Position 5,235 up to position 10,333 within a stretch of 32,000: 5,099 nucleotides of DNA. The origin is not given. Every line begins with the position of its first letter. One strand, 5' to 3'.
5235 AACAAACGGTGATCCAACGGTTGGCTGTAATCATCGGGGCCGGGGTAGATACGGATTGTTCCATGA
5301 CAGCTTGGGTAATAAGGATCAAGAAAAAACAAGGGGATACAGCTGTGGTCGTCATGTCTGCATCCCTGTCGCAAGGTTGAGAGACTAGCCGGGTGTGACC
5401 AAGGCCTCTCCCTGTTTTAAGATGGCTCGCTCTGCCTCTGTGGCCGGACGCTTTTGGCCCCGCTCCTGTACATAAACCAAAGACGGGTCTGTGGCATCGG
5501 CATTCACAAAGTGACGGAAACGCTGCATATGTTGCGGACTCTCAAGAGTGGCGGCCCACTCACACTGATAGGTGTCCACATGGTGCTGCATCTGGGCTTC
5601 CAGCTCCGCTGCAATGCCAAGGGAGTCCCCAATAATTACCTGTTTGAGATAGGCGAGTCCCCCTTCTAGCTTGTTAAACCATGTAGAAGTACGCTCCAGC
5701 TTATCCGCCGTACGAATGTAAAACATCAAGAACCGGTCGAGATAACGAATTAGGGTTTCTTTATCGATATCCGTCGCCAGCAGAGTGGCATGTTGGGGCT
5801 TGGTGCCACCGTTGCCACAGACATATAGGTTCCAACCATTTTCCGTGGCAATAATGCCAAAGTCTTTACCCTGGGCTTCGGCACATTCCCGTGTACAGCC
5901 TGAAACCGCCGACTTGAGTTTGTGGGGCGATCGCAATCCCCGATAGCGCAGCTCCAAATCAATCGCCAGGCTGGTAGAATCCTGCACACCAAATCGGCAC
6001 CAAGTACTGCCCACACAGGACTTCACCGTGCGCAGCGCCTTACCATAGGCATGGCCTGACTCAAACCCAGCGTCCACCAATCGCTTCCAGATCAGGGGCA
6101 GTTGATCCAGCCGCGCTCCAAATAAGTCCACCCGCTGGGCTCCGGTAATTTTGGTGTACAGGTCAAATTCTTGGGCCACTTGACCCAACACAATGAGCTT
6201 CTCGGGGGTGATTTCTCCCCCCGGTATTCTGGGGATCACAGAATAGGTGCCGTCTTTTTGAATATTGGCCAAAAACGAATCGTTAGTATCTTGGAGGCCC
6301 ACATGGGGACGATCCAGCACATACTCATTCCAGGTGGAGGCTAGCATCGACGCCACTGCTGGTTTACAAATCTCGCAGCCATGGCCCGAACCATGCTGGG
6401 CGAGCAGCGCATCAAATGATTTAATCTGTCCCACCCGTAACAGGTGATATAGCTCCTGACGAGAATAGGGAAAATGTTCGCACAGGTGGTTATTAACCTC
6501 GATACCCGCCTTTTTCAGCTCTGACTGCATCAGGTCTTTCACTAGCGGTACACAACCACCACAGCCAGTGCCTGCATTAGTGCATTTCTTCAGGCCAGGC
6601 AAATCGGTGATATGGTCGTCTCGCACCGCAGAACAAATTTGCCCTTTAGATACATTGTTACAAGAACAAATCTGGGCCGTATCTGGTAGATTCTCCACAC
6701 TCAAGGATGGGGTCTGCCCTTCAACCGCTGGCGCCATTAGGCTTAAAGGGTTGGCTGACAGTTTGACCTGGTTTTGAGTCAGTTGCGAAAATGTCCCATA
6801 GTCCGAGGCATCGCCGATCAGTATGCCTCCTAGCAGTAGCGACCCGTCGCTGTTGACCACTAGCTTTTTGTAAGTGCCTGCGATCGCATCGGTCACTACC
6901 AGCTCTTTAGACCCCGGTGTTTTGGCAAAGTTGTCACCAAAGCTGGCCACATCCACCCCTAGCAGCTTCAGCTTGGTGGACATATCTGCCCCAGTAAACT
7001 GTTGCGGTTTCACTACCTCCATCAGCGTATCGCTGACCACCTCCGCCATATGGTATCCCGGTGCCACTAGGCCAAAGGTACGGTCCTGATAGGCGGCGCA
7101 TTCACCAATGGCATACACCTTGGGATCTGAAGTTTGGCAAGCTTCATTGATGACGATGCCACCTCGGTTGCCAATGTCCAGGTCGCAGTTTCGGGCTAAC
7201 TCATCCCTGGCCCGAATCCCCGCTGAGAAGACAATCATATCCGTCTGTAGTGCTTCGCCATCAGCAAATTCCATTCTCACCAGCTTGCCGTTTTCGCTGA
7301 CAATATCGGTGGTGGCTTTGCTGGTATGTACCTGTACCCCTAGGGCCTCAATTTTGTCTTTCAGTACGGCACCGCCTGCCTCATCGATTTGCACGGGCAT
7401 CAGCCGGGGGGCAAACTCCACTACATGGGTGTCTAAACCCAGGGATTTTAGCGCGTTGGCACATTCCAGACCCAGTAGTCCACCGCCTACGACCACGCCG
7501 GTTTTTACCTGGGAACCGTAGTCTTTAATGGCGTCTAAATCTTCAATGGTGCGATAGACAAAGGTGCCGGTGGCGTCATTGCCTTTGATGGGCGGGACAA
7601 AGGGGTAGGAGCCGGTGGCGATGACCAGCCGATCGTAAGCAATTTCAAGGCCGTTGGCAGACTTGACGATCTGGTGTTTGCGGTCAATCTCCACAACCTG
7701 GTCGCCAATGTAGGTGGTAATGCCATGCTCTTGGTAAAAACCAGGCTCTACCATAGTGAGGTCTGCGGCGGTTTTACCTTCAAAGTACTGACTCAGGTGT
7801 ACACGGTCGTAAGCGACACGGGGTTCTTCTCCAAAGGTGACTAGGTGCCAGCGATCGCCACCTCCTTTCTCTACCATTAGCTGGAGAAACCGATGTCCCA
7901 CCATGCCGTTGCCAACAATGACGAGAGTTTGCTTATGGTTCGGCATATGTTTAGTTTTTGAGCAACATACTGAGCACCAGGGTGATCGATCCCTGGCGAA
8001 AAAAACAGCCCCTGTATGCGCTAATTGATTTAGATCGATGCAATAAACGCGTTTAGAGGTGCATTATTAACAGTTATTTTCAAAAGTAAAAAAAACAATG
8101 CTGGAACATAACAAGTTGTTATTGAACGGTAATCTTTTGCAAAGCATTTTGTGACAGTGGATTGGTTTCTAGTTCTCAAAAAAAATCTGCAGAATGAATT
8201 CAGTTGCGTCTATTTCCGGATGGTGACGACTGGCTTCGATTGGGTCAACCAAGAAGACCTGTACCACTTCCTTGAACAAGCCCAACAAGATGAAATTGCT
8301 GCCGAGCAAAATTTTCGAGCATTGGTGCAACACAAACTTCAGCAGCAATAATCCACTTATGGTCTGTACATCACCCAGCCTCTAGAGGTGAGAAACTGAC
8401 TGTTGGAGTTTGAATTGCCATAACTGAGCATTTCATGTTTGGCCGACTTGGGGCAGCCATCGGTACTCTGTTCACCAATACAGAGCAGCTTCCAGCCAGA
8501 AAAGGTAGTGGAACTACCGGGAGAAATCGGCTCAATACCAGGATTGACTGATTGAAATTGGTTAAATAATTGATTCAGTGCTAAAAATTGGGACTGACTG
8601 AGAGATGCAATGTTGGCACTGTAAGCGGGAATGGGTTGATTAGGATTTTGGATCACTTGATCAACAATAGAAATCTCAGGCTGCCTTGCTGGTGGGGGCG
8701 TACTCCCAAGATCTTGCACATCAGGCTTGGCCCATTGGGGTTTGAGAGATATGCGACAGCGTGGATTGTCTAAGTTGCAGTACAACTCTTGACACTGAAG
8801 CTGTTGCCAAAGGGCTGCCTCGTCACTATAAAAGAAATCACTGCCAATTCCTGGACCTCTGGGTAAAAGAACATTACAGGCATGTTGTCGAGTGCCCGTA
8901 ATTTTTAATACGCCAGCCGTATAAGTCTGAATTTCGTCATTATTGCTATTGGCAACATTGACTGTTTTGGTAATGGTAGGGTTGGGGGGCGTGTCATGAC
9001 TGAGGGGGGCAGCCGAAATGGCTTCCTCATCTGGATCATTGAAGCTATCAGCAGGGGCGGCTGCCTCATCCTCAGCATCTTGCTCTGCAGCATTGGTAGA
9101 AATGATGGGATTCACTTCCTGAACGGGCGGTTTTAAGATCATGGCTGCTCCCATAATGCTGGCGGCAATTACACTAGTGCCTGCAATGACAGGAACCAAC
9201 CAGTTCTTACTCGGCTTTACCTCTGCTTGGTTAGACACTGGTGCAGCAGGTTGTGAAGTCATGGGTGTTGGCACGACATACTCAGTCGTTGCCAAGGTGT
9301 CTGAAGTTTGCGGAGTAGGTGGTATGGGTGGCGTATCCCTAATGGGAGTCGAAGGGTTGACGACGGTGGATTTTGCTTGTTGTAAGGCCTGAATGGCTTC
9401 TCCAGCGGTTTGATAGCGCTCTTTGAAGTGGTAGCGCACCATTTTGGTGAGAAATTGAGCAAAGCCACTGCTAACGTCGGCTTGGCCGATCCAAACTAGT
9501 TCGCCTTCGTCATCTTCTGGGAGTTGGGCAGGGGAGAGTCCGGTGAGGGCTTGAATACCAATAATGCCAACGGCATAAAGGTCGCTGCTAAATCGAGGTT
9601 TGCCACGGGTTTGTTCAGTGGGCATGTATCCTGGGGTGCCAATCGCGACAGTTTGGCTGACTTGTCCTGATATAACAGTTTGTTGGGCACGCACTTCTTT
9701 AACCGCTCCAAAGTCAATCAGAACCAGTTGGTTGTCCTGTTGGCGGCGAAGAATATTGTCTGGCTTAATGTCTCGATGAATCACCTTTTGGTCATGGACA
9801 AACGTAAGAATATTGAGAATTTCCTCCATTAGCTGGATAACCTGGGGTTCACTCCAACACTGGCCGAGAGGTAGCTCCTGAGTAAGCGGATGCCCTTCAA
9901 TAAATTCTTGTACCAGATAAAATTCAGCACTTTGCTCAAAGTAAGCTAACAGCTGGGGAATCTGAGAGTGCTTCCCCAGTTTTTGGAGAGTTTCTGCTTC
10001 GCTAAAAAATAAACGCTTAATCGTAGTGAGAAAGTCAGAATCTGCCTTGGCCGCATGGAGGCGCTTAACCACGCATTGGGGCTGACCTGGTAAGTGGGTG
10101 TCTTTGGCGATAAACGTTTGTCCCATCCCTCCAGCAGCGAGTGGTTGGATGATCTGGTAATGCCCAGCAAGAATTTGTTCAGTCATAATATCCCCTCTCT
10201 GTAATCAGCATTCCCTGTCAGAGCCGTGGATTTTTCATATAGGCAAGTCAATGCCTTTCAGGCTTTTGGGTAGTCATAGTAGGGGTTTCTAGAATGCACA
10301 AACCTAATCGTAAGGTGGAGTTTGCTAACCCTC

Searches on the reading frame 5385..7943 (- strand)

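Call 35: search_protein_families(library=pfam, proteins=[window:5385-7943:-], max_evalue=0.001)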
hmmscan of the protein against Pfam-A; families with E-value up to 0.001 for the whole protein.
window:5385-7943:- (852 aa): 10 families
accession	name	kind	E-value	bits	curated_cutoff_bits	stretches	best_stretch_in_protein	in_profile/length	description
PF07992.20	Pyr_redox_2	-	1.1e-54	186.4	26.1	1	7-288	3-279/291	Pyridine nucleotide-disulphide oxidoreductase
PF01077.27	NIR_SIR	-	1.6e-23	83.3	27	1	634-759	2-141/158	Nitrite and sulphite reductase 4Fe-4S domain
PF04324.20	Fer2_BFD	-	7.7e-18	65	26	1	425-473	2-49/50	BFD-like [2Fe-2S] binding domain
PF00070.33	Pyr_redox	-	1.3e-17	64.5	22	1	150-227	3-80/82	Pyridine nucleotide-disulphide oxidoreductase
PF03460.22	NIR_SIR_ferr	-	3.6e-11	43.1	24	1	562-623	3-67/69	Nitrite/Sulfite reductase ferredoxin-like half domain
PF18267.7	Rubredoxin_C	-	5.1e-10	39.6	25.9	1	322-391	2-68/70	Rubredoxin NAD+ reductase C-terminal domain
PF03486.20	HI0933_like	-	1e-05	25.5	50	0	193-243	114-164/244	HI0933-like protein Rossmann domain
PF01266.30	DAO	-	1.5e-05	25.2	27.9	0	195-255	156-215/353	FAD dependent oxidoreductase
PF13738.12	Pyr_redox_3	-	0.00012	21.9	30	1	84-280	107-305/305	Pyridine nucleotide-disulphide oxidoreductase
PF00890.30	FAD_binding_2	-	0.00053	19.7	20.4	0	150-179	3-32/414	FAD binding domain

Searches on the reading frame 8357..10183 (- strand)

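Call 35: search_protein_families(library=pfam, proteins=[window:8357-10183:-], max_evalue=0.001)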
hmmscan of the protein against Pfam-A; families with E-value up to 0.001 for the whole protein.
window:8357-10183:- (608 aa): 5 families
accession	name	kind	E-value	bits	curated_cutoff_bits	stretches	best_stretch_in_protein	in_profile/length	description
PF00069.31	Pkinase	-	1.7e-33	116.6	31.7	1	9-258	1-253/263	Protein kinase domain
PF07714.23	PK_Tyr_Ser-Thr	-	3e-15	56.7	23.1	1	13-214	5-199/258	Protein tyrosine and serine/threonine kinase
PF03109.22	ABC1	-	8.8e-07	28.7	22.9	1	81-167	136-220/244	ABC1 atypical kinase-like domain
PF01633.27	Choline_kinase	-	0.00025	20.9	29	0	131-158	159-188/300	Choline/ethanolamine kinase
PF01636.29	APH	-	0.00032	21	23.2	0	132-159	168-195/239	Phosphotransferase enzyme family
